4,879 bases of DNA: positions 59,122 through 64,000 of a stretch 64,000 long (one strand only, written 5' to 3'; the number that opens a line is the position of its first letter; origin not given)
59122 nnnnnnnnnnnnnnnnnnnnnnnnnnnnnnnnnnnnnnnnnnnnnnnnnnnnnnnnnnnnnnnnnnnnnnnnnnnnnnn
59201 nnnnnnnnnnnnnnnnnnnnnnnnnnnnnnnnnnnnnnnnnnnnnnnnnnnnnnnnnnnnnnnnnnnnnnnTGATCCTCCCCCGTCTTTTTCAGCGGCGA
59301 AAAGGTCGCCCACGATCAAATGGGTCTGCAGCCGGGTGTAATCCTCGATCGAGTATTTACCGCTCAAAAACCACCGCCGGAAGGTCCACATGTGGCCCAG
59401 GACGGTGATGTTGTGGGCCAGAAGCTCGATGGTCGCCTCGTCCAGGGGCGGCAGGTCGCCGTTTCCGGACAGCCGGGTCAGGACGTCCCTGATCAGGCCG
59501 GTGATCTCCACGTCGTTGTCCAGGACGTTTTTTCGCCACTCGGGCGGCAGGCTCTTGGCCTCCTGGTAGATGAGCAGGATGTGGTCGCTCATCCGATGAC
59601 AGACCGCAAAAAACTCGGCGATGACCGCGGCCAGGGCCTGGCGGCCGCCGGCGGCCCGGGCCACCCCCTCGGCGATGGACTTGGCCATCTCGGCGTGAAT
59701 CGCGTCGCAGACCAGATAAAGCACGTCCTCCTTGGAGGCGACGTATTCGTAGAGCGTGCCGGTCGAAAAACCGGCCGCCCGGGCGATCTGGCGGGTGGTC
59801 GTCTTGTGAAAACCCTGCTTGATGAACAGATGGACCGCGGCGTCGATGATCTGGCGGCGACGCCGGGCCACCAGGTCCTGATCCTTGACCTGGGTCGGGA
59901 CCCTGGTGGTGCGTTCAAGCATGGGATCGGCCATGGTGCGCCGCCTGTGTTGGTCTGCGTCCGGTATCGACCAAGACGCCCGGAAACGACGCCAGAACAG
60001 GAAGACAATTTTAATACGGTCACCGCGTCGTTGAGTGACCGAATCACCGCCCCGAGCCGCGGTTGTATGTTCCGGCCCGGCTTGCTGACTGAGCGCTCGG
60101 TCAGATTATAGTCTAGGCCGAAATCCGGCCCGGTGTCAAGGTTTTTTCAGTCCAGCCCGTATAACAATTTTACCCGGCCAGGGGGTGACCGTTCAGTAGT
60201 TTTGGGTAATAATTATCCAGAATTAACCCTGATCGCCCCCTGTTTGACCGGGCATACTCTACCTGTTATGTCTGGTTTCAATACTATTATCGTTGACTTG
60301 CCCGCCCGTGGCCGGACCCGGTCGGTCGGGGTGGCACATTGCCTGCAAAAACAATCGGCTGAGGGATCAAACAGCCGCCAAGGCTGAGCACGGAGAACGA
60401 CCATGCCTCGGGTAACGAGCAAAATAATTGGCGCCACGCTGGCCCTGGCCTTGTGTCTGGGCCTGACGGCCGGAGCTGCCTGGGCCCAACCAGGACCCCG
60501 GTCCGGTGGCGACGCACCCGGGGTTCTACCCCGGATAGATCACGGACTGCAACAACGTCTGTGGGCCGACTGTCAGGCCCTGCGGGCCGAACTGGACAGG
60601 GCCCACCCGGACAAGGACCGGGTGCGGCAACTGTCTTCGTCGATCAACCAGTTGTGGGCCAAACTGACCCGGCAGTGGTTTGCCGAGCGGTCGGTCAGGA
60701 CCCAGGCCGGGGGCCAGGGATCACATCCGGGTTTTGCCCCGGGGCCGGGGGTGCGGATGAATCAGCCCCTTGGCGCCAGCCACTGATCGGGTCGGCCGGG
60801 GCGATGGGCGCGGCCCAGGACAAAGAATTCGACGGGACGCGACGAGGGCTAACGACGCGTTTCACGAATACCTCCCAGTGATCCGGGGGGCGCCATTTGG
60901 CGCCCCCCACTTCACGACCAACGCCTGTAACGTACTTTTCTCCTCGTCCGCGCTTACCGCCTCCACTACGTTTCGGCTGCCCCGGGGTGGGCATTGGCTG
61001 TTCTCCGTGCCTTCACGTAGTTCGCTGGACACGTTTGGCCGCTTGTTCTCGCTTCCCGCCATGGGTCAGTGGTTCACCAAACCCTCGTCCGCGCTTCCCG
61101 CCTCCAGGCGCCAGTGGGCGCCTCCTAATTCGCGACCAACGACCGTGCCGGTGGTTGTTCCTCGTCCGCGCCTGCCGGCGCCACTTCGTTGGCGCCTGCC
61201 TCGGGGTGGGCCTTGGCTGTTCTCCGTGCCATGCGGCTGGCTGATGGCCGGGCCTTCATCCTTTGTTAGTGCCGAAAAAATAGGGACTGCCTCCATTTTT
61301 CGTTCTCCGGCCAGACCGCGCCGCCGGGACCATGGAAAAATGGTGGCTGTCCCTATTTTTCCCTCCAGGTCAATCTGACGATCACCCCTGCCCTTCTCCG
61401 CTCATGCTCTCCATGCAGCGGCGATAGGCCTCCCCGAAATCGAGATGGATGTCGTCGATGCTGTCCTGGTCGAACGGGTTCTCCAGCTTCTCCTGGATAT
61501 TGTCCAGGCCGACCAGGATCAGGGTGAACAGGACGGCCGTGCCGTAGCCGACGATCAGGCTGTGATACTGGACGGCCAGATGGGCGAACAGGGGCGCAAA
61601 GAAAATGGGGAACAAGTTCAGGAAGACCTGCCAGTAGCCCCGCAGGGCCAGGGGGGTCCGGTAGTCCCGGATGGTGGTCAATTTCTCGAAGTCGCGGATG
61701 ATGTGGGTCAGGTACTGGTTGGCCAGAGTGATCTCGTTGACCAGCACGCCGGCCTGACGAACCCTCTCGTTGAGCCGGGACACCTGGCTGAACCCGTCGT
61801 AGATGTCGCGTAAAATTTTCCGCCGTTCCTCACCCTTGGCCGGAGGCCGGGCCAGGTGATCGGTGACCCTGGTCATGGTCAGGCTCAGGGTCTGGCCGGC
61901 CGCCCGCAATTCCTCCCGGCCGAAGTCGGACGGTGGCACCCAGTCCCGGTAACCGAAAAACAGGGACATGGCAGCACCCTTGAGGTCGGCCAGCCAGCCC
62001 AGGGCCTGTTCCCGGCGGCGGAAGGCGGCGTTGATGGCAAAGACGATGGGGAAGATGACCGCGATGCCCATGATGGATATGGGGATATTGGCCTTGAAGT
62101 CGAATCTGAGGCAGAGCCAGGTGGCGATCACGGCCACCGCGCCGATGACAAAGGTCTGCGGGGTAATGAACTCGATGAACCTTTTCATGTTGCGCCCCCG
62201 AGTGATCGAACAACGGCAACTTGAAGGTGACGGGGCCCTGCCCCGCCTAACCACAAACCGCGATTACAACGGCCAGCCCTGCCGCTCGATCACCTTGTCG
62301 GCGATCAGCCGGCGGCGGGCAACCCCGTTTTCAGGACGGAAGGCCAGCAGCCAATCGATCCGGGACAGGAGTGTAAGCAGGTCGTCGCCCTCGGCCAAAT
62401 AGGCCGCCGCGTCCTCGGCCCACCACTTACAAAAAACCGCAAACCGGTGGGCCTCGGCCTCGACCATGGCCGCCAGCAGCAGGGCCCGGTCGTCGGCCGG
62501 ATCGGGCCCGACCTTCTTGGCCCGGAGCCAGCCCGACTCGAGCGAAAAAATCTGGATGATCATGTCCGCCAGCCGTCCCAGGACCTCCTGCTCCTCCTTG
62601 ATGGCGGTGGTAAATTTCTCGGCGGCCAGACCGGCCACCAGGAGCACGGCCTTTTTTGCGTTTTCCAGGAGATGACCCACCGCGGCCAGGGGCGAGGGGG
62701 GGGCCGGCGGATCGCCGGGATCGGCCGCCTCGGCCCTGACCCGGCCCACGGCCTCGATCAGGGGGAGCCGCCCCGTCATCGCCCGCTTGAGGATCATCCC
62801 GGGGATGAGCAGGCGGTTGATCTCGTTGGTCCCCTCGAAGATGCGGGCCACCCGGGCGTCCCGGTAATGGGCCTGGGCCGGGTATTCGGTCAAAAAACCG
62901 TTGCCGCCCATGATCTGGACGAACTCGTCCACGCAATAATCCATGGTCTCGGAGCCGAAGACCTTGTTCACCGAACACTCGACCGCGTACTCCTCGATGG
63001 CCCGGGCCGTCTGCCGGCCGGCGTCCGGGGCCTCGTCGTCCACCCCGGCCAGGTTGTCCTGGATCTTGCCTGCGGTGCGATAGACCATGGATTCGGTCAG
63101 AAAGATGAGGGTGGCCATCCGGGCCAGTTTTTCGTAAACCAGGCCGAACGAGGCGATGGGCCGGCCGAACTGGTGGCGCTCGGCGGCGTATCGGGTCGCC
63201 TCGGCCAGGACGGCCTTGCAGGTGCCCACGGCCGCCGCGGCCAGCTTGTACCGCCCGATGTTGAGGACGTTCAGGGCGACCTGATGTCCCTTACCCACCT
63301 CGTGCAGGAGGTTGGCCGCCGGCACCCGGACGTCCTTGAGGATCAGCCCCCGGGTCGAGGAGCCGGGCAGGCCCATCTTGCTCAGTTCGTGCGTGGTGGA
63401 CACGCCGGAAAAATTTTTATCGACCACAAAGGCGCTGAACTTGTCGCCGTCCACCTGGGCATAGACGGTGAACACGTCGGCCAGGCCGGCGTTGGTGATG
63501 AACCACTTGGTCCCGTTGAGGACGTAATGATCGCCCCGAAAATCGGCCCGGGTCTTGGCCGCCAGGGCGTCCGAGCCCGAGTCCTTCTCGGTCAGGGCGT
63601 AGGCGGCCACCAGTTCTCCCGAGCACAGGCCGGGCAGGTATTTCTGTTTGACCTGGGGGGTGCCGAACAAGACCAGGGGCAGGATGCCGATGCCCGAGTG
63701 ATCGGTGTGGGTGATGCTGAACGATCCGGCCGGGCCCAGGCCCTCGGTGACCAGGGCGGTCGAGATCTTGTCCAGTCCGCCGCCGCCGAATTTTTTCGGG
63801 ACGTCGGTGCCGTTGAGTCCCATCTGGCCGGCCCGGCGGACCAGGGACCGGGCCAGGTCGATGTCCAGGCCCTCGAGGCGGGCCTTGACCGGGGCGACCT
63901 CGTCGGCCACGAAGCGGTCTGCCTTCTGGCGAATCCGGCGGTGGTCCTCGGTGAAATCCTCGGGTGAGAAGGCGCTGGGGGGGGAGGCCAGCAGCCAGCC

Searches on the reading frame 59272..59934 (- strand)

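Call 40: search_protein_families(library=pfam, proteins=[window:59272-59934:-], max_evalue=10)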
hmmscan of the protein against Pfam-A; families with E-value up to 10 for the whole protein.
window:59272-59934:- (221 aa): 4 families
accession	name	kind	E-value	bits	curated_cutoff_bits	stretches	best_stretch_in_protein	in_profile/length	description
PF00440.29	TetR_N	-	1.4e-15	57.2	24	1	29-72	1-44/47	Bacterial regulatory proteins, tetR family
PF17932.6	TetR_C_24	-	1.2e-06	29.2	26.4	1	98-205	5-108/114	Tetracyclin repressor-like, C-terminal domain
PF13022.12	HTH_Tnp_1_2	-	0.0021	18.6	27.9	1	33-73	15-55/122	Helix-turn-helix of insertion element transposase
PF13972.11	TetR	-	0.17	12.1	25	1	148-184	69-104/144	Bacterial transcriptional repressor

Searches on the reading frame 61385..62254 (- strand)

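Call 40: search_protein_families(library=pfam, proteins=[window:61385-62254:-], max_evalue=10)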
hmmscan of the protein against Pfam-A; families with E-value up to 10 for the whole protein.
window:61385-62254:- (290 aa): 2 families
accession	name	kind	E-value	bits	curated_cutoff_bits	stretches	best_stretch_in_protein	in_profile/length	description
PF25539.1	Bestrophin_2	-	0.0026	17.8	27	1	29-266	23-271/288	Bacterial/Fungal Bestrophin protein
PF19942.4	DUF6404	-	0.013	16.4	27.6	2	25-85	50-109/115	Family of unknown function (DUF6404)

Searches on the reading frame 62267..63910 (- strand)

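Call 40: search_protein_families(library=pfam, proteins=[window:62267-63910:-], max_evalue=10)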
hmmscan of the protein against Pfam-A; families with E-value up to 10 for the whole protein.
window:62267-63910:- (548 aa): 7 families
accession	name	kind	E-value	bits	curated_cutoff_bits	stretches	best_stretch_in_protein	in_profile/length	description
PF00441.29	Acyl-CoA_dh_1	-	1.1e-35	123.5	22.4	1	206-369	1-145/150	Acyl-CoA dehydrogenase, C-terminal domain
PF02770.24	Acyl-CoA_dh_M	-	1.4e-22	80.1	33.3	1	103-194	1-97/97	Acyl-CoA dehydrogenase, middle domain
PF21263.2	Acyl-CoA-dh_C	-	1.1e-21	77.3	27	1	417-517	1-93/96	Acyl-CoA dehydrogenase, C-terminal domain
PF02771.21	Acyl-CoA_dh_N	-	1.6e-19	70.8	22.9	1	2-99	16-113/113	Acyl-CoA dehydrogenase, N-terminal domain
PF08028.16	Acyl-CoA_dh_2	-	8.4e-14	52.4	22.7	1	223-362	3-133/134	Acyl-CoA dehydrogenase, C-terminal domain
PF22924.1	ACOX_C_alpha1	-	1.3e-07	32.1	27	1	218-364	6-159/169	Acyl-CoA oxidase, C-alpha1 domain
PF21343.2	ACAD9-ACADV_C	-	0.029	15.1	27.8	1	432-458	27-53/120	ACAD9/ACADV, C-terminal domain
